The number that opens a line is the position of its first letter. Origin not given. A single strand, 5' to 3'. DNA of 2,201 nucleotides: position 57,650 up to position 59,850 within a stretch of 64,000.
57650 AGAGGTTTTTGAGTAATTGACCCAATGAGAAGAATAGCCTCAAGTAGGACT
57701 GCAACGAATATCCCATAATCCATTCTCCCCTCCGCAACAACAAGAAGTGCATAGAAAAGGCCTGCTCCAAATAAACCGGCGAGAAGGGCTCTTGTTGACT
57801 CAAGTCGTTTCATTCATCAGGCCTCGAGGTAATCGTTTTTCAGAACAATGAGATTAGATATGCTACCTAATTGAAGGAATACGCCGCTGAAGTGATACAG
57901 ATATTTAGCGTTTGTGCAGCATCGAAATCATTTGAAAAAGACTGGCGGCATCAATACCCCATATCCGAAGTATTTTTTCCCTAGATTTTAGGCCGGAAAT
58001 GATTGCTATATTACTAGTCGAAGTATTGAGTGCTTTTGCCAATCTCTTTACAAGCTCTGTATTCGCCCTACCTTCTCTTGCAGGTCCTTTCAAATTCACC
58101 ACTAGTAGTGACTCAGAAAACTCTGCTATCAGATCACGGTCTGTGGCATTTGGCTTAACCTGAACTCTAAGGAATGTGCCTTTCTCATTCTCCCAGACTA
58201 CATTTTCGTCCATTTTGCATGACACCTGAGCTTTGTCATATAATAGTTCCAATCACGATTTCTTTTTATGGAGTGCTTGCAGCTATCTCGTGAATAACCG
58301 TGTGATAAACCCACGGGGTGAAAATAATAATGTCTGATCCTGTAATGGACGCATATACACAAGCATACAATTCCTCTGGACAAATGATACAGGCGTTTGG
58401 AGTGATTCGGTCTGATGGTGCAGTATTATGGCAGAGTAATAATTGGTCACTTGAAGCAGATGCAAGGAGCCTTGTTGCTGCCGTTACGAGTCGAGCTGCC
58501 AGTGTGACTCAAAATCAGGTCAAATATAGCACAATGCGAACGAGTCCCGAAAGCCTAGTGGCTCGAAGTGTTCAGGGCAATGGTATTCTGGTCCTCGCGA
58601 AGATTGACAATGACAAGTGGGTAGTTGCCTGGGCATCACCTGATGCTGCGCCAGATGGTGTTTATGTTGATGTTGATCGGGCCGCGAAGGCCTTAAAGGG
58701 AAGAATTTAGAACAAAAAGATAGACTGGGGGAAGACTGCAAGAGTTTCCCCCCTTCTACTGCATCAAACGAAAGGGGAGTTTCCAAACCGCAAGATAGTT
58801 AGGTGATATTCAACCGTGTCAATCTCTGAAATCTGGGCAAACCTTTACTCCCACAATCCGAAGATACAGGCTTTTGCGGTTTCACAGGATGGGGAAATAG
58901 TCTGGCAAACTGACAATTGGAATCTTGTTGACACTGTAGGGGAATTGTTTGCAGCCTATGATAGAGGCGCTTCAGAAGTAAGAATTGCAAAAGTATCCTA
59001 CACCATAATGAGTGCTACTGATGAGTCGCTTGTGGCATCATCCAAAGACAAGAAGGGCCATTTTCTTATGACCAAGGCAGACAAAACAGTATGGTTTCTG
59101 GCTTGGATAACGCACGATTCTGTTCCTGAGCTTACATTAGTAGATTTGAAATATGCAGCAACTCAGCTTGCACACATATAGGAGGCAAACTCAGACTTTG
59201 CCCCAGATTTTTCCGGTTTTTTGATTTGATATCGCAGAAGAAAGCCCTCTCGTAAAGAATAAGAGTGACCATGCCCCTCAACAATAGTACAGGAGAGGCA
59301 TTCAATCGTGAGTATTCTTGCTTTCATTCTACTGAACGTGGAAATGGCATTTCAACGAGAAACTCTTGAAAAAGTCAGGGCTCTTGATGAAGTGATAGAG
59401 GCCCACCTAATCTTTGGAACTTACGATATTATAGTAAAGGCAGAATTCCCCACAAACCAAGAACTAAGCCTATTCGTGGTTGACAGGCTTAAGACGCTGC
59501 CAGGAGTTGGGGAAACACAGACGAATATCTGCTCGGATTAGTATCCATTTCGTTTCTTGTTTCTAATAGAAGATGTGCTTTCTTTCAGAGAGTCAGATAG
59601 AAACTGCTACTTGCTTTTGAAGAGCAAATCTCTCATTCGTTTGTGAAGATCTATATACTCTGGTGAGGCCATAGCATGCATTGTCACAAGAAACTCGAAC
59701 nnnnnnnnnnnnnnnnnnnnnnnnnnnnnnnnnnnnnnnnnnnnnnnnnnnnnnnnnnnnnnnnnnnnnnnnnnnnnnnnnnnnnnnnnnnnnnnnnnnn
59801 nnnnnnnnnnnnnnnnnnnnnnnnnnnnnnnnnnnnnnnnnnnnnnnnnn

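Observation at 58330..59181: Tandem pair of divergent profilin-like genes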

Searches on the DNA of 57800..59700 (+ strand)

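Call 76: search_rna_families(source=L031, start=4300, end=8378)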
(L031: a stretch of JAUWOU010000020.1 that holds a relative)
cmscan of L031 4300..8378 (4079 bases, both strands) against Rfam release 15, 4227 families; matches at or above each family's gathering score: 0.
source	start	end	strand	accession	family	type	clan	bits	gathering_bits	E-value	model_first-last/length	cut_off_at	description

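Call 84: search_rna_families(source=window, start=57800, end=59700, threshold=evalue, max_evalue=1)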
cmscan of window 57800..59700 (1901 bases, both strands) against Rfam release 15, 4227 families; matches with E-value up to 1: 0.
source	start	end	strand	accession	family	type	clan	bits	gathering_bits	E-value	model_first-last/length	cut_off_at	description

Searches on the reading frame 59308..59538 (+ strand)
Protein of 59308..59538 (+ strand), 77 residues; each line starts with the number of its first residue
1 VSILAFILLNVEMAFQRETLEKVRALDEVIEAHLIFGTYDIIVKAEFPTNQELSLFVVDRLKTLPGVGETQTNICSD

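Call 49: search_protein_families(library=pfam, proteins=[window:59308-59538:+], max_evalue=0.001)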
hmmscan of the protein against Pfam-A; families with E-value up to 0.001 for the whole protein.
window:59308-59538:+ (77 aa): 1 family
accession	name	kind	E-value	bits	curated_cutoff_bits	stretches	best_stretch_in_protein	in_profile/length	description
PF01037.27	AsnC_trans_reg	-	5e-15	55.6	25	1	16-75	11-70/73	Lrp/AsnC ligand binding domain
